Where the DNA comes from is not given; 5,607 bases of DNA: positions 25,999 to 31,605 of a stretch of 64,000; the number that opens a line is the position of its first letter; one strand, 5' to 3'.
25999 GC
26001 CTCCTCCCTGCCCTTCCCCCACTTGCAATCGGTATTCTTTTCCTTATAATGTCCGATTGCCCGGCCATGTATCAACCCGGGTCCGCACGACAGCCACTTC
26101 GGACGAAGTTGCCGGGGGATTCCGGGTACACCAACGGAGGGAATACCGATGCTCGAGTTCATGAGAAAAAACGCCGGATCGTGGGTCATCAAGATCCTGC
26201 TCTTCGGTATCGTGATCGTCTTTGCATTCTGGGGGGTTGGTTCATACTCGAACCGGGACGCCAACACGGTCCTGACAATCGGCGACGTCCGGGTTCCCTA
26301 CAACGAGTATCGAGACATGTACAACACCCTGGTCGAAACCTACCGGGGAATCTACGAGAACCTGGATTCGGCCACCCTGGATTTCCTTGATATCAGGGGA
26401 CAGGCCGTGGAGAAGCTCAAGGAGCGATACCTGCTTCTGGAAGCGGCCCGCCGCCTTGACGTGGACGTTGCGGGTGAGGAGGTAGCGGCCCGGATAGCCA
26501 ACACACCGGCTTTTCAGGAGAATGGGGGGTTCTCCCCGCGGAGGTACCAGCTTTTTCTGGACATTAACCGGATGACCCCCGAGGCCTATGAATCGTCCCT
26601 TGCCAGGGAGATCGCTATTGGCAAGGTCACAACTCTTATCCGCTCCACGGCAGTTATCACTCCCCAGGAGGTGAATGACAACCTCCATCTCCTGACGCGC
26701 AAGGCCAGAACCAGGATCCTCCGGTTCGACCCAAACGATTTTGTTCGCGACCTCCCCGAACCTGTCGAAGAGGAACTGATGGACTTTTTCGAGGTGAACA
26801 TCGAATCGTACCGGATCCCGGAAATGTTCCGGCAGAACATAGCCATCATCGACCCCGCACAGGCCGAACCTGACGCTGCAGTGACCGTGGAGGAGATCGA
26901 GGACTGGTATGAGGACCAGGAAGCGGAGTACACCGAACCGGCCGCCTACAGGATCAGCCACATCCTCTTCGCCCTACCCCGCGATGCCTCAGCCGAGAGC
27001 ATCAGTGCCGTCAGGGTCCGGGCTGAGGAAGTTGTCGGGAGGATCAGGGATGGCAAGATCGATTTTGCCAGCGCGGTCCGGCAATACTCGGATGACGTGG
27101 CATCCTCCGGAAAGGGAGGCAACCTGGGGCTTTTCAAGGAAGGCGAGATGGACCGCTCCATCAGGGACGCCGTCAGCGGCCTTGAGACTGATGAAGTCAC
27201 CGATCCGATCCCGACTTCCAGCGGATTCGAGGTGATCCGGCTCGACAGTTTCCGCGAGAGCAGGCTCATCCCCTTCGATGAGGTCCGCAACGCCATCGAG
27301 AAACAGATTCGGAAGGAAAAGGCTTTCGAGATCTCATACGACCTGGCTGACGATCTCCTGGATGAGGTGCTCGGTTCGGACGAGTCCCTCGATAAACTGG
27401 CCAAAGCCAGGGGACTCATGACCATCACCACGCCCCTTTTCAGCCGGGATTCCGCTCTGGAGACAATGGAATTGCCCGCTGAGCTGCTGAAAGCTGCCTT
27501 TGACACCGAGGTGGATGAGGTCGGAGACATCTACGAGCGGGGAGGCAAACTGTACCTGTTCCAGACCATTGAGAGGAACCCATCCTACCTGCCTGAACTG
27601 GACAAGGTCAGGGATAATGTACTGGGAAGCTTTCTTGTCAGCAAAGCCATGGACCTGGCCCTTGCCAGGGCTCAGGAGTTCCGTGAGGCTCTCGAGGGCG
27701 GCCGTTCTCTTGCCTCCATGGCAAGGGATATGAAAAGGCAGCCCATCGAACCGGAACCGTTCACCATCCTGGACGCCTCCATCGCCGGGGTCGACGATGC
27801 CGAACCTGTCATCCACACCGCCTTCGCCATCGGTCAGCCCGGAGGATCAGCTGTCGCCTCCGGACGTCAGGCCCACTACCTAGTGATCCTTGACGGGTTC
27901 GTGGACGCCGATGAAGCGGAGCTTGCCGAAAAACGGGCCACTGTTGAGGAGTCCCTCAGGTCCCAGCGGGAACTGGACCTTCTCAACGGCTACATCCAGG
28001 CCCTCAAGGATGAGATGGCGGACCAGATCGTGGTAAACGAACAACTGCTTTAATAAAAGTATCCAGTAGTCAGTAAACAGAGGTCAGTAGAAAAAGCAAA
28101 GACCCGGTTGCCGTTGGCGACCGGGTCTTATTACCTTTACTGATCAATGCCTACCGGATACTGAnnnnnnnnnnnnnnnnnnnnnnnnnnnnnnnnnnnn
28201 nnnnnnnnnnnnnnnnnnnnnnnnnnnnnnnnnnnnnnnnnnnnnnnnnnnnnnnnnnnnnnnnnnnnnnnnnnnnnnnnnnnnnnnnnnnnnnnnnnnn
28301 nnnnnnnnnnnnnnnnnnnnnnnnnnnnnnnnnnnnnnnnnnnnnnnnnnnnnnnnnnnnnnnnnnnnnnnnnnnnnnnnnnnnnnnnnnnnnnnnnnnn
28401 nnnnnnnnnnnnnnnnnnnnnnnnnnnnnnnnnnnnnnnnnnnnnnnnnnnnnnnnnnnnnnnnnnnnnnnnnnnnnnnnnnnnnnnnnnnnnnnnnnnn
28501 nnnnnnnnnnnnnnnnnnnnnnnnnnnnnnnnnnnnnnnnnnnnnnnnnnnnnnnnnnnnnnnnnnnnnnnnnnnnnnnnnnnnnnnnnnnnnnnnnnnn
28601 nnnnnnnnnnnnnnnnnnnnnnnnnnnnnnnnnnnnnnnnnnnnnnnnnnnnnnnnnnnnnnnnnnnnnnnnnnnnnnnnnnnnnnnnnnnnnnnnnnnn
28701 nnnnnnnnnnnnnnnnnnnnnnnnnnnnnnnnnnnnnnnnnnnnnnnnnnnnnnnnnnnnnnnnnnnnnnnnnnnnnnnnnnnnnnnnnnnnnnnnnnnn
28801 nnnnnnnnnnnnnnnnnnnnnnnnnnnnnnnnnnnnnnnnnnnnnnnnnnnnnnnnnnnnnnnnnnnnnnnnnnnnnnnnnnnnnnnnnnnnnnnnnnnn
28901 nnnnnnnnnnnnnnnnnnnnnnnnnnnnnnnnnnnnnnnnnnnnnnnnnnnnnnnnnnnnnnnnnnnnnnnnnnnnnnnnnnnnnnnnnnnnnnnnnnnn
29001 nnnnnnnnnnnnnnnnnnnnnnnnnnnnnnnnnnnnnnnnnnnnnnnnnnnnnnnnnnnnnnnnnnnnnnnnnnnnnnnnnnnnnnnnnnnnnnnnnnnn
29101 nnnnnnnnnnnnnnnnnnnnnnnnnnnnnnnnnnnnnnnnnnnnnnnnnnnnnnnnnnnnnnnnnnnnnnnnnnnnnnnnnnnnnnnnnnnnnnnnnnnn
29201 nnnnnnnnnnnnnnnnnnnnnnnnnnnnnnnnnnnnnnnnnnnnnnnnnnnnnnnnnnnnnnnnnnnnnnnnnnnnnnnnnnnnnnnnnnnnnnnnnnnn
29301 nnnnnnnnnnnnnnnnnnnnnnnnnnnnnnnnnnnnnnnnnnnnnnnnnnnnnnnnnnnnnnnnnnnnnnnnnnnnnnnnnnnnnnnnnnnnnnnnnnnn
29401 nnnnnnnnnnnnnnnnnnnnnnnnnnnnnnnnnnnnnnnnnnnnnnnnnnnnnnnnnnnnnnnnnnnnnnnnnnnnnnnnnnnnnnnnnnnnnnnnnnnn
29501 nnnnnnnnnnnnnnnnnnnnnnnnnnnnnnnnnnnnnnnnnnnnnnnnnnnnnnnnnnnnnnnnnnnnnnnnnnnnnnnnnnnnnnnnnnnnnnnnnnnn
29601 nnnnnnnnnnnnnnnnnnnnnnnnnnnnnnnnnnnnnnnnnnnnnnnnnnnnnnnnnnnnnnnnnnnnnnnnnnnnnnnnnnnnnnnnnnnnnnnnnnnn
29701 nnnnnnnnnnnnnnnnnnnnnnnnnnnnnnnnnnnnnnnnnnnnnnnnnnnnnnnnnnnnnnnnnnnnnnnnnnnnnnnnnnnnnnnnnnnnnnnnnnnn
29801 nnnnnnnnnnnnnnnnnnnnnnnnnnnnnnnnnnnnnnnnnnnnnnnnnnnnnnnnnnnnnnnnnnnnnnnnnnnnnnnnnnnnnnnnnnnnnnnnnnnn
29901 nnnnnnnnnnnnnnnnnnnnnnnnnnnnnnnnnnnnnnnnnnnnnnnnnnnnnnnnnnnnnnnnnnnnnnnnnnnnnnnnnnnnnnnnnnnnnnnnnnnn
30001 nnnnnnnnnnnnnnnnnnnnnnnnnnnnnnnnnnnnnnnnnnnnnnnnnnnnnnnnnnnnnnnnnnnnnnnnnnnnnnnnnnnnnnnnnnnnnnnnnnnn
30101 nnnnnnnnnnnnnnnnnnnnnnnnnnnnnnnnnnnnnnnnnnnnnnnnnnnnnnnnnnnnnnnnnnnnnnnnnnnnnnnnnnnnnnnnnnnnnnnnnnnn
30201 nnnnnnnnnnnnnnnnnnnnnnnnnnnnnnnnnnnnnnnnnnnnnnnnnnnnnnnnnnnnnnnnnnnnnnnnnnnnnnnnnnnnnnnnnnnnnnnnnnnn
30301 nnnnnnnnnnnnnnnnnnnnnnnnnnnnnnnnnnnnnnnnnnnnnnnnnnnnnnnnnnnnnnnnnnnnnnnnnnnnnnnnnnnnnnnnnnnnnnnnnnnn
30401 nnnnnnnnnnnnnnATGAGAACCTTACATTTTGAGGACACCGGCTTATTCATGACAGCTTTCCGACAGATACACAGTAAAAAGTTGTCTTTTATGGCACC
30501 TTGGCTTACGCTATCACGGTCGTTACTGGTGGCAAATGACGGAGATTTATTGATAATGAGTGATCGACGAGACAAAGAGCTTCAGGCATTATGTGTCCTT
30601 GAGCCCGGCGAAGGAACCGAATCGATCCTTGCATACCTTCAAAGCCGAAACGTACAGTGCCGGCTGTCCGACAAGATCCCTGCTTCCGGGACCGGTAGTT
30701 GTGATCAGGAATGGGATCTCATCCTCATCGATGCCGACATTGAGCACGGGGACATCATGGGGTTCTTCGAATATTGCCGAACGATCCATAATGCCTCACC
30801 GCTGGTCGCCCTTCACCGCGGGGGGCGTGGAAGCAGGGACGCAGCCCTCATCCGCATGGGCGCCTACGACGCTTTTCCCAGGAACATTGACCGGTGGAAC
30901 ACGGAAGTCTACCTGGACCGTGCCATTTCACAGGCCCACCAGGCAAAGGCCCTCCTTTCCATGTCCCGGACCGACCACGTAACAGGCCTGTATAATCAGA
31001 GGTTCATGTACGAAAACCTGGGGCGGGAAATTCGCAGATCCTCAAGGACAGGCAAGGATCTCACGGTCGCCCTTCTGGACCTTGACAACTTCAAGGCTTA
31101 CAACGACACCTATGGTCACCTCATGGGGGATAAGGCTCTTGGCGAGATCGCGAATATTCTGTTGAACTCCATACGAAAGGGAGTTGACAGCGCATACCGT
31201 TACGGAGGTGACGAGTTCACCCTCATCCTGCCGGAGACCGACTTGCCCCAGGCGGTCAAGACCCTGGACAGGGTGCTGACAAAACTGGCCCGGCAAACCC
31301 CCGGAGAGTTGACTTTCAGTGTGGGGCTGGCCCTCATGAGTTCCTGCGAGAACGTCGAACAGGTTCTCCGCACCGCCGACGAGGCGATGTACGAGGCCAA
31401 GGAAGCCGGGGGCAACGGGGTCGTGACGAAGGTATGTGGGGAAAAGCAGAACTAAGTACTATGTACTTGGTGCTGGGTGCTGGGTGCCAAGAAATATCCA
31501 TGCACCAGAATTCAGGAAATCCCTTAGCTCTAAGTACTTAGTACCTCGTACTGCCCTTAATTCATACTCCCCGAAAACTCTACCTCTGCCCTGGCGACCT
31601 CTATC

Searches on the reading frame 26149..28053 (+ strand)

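Call 41: search_protein_families(library=pfam, proteins=[window:26149-28053:+], max_evalue=0.001)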
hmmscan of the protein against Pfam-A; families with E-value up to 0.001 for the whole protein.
window:26149-28053:+ (634 aa): 5 families
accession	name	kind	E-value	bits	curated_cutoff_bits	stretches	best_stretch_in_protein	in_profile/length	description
PF13624.11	SurA_N_3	-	4.5e-42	144.1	27.2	1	1-160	1-161/162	SurA-like N-terminal domain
PF13145.12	Rotamase_2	-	8.7e-27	94.8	27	2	245-381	1-121/121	PPIC-type PPIASE domain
PF13623.11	SurA_N_2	-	2.1e-22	80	28.5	1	2-137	1-145/145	SurA-like N-terminal domain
PF00639.27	Rotamase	-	8.1e-22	78.5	21.7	1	271-366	1-96/97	PPIC-type PPIASE domain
PF13616.12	Rotamase_3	-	2.5e-16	60.7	22.5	1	262-365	11-112/116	PPIC-type PPIASE domain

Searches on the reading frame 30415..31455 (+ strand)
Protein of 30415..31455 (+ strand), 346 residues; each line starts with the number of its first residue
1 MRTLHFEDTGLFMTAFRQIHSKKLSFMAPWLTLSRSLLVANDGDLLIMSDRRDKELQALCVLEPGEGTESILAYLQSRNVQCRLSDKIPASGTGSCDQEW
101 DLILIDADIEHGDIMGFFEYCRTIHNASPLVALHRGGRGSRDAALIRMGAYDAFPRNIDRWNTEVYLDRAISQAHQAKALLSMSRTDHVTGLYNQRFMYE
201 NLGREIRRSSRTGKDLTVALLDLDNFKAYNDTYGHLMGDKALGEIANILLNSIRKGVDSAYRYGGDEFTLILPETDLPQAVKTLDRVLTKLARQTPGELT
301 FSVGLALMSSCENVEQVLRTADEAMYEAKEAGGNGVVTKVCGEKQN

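Call 41: search_protein_families(library=pfam, proteins=[window:30415-31455:+], max_evalue=0.001)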
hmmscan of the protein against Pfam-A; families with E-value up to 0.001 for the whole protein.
window:30415-31455:+ (346 aa): 3 families
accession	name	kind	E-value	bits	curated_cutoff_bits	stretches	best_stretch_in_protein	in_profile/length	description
PF00990.26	GGDEF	-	5.2e-41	140.5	23.8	1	186-334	3-160/161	Diguanylate cyclase, GGDEF domain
PF22335.1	Cas10-Cmr2_palm2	-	7.9e-07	29.7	27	1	264-333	58-128/133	Cas10/Cmr2, second palm domain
PF24898.2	GGDEF_GdpP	-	3e-05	24.7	30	1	222-342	2-122/126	Cyclic-di-AMP phosphodiesterase GdpP-like, GGDEF domain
